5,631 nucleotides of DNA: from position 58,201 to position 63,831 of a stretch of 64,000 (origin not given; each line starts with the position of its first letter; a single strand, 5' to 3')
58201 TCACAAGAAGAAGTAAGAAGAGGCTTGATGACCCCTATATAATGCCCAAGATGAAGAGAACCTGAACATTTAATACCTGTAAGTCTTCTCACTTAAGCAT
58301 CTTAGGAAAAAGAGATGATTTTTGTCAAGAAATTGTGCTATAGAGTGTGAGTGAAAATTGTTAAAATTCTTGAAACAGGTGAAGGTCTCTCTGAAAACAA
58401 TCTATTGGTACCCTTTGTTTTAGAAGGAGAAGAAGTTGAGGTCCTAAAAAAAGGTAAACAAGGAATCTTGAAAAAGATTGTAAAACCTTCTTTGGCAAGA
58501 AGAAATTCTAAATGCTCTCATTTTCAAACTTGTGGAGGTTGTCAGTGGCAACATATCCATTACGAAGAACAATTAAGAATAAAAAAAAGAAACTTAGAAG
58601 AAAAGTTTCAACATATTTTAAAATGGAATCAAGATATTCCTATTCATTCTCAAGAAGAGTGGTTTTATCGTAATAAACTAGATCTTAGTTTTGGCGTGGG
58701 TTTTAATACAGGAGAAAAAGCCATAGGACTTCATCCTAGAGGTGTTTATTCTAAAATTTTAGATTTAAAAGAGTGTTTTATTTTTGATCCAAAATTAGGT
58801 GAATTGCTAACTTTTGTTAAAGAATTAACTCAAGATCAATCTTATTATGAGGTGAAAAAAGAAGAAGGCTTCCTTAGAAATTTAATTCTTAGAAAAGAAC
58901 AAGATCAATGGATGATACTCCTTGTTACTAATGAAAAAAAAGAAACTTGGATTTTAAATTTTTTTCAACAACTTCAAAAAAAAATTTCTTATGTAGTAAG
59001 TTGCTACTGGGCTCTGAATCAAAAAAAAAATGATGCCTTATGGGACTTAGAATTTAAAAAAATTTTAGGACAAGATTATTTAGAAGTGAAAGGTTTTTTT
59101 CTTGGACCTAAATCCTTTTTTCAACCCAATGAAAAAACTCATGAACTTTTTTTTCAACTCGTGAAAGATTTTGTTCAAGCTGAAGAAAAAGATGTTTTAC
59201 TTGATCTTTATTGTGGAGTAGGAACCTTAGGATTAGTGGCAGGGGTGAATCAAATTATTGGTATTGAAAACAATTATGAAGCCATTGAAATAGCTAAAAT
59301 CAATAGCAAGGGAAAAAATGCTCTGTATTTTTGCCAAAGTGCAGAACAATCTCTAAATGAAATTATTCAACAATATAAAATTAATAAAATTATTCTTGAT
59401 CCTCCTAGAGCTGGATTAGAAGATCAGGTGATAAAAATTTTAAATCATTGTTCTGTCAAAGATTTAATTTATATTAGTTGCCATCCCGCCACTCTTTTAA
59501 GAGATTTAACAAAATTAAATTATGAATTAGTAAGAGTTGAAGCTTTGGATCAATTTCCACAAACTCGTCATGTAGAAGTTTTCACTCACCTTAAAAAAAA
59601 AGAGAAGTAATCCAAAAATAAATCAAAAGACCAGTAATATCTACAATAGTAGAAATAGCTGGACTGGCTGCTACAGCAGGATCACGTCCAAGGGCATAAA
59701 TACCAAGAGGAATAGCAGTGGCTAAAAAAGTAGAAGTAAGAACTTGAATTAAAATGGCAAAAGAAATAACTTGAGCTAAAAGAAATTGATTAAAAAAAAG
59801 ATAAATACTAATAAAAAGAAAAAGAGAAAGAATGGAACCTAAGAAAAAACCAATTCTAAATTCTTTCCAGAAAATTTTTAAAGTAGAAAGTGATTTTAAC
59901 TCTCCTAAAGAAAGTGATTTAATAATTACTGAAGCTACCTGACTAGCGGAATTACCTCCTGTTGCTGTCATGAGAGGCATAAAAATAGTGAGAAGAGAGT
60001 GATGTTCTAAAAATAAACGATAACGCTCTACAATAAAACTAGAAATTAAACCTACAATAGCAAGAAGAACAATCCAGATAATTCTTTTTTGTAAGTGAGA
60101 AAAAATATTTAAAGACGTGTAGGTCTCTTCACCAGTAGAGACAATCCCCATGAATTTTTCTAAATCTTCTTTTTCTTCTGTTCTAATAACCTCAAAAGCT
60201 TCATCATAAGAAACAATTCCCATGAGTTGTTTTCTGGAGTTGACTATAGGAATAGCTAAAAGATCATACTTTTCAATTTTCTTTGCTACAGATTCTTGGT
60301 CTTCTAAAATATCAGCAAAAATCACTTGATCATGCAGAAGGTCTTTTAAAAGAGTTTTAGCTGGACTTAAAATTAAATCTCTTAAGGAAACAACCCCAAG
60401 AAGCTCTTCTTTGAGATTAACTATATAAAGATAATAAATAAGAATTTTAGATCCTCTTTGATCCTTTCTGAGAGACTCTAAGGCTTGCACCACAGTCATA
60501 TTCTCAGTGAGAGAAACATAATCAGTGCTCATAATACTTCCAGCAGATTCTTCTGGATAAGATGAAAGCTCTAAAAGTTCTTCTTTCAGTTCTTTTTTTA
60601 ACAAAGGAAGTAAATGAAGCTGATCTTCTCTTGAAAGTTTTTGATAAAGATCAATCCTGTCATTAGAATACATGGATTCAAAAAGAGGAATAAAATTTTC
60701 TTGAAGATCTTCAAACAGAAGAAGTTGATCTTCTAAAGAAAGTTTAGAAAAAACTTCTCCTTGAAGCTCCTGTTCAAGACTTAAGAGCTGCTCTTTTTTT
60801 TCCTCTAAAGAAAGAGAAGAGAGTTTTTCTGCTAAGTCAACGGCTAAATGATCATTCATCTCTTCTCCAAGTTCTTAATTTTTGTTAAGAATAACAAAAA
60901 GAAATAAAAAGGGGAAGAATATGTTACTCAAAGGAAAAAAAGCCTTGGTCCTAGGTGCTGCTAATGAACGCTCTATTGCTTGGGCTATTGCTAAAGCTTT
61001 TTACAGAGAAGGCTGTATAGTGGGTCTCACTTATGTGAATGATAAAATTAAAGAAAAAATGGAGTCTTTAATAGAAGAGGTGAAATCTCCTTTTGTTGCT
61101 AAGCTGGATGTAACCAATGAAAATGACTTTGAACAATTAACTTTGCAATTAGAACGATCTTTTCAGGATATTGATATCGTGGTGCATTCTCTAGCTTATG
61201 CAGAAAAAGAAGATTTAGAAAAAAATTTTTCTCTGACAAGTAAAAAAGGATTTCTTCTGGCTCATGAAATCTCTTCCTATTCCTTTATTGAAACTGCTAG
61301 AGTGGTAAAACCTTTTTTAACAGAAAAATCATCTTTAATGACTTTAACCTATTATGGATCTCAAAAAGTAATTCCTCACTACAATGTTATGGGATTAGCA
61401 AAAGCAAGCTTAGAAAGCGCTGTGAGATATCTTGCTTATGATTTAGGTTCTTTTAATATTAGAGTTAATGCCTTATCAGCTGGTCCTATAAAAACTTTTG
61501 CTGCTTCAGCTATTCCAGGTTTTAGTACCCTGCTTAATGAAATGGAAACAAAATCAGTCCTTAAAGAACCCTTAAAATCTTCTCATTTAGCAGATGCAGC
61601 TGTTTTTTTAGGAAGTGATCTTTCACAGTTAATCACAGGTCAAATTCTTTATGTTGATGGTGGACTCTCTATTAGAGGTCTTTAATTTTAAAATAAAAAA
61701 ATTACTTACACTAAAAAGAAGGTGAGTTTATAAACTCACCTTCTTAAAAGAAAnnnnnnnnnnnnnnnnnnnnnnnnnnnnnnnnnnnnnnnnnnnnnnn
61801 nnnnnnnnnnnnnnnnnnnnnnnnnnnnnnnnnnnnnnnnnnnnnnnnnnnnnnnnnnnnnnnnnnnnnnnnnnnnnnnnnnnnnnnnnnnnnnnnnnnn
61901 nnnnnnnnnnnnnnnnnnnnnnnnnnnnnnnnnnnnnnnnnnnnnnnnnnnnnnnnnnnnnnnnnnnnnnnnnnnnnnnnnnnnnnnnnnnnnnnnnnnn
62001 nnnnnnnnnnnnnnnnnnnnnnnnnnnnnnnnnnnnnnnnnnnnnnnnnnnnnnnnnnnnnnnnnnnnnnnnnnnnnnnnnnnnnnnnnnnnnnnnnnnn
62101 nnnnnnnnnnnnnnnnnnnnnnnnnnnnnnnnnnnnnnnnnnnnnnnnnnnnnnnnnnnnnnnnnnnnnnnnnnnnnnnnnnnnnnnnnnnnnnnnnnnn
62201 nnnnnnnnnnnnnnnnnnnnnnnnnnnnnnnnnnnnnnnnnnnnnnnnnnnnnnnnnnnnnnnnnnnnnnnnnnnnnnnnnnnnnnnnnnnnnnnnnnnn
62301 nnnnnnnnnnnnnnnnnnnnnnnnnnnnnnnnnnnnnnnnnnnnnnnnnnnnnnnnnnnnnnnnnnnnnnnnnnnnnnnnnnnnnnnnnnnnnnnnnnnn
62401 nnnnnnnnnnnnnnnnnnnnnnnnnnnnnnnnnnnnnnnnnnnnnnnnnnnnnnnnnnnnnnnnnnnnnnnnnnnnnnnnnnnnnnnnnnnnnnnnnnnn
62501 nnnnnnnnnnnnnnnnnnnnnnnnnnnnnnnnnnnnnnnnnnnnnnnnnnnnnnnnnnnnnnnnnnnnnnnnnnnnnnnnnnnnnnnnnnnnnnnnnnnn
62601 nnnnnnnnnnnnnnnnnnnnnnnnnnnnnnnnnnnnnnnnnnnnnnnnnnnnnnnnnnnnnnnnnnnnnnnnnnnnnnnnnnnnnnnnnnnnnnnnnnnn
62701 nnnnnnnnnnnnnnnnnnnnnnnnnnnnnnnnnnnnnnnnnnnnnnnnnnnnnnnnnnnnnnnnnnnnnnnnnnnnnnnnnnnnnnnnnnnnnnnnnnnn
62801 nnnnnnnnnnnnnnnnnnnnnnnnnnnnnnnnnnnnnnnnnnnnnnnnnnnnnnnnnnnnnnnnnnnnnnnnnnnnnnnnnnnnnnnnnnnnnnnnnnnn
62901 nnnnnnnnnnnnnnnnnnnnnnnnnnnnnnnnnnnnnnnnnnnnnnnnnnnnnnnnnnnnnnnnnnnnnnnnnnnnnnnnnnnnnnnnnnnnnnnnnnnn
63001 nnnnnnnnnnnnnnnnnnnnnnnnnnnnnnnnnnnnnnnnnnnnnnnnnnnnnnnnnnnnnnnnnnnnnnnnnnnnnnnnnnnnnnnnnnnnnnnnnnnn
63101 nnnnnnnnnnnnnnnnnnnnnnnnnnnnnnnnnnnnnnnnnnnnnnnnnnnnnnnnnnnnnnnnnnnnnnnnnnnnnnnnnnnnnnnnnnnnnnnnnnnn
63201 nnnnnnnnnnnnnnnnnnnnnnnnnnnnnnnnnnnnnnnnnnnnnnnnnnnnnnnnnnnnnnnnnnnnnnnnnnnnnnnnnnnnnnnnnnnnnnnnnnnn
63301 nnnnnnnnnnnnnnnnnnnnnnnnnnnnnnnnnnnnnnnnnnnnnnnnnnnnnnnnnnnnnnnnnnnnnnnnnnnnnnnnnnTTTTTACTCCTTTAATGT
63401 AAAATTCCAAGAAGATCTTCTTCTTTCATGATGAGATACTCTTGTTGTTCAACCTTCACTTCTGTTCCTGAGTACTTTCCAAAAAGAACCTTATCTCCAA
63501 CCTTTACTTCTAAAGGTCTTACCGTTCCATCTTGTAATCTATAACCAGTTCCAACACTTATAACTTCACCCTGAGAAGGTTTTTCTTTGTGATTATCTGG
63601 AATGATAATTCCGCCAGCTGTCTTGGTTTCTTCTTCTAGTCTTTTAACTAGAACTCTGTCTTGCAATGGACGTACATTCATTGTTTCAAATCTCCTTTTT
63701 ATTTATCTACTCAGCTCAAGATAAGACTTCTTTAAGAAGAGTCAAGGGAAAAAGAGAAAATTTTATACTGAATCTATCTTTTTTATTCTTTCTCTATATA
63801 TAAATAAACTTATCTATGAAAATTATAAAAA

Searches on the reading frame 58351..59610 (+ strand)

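Call 45: search_protein_families(library=pfam, proteins=[window:58351-59610:+], max_evalue=0.0001)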
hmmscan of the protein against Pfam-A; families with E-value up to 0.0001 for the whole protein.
window:58351-59610:+ (419 aa): 6 families
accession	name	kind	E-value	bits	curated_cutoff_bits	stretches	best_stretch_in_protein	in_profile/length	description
PF05958.17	tRNA_U5-meth_tr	-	8.2e-20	71.6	23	1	254-416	177-356/357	tRNA (Uracil-5-)-methyltransferase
PF05175.20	MTS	-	5.2e-06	26.6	23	1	272-352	25-107/170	Methyltransferase small domain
PF01555.25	N6_N4_Mtase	-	5.1e-05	23.8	26.7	0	183-316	132-220/221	DNA methylase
PF13847.12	Methyltransf_31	-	7.1e-05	23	27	0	279-366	3-99/145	Methyltransferase domain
PF03602.21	Cons_hypoth95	-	7.3e-05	22.9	24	0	265-364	30-136/182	Conserved hypothetical protein 95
PF21579.3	PabTrmU54_TRAM_dom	-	9.2e-05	22.7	27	0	8-38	10-40/56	tRNA (uracil(54)-C(5))-methyltransferase, TRAM domain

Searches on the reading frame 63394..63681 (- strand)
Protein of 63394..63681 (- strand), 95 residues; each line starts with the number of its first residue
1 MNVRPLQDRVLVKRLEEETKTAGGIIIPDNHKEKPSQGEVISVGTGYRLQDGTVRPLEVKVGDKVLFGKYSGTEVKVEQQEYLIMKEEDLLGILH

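Call 45: search_protein_families(library=pfam, proteins=[window:63394-63681:-], max_evalue=0.0001)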
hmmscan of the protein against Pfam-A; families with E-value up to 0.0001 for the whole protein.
window:63394-63681:- (95 aa): 1 family
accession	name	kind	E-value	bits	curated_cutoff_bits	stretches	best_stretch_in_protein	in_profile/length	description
PF00166.26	Cpn10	-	8.5e-38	128.7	21.1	1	2-93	1-92/93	Chaperonin 10 Kd subunit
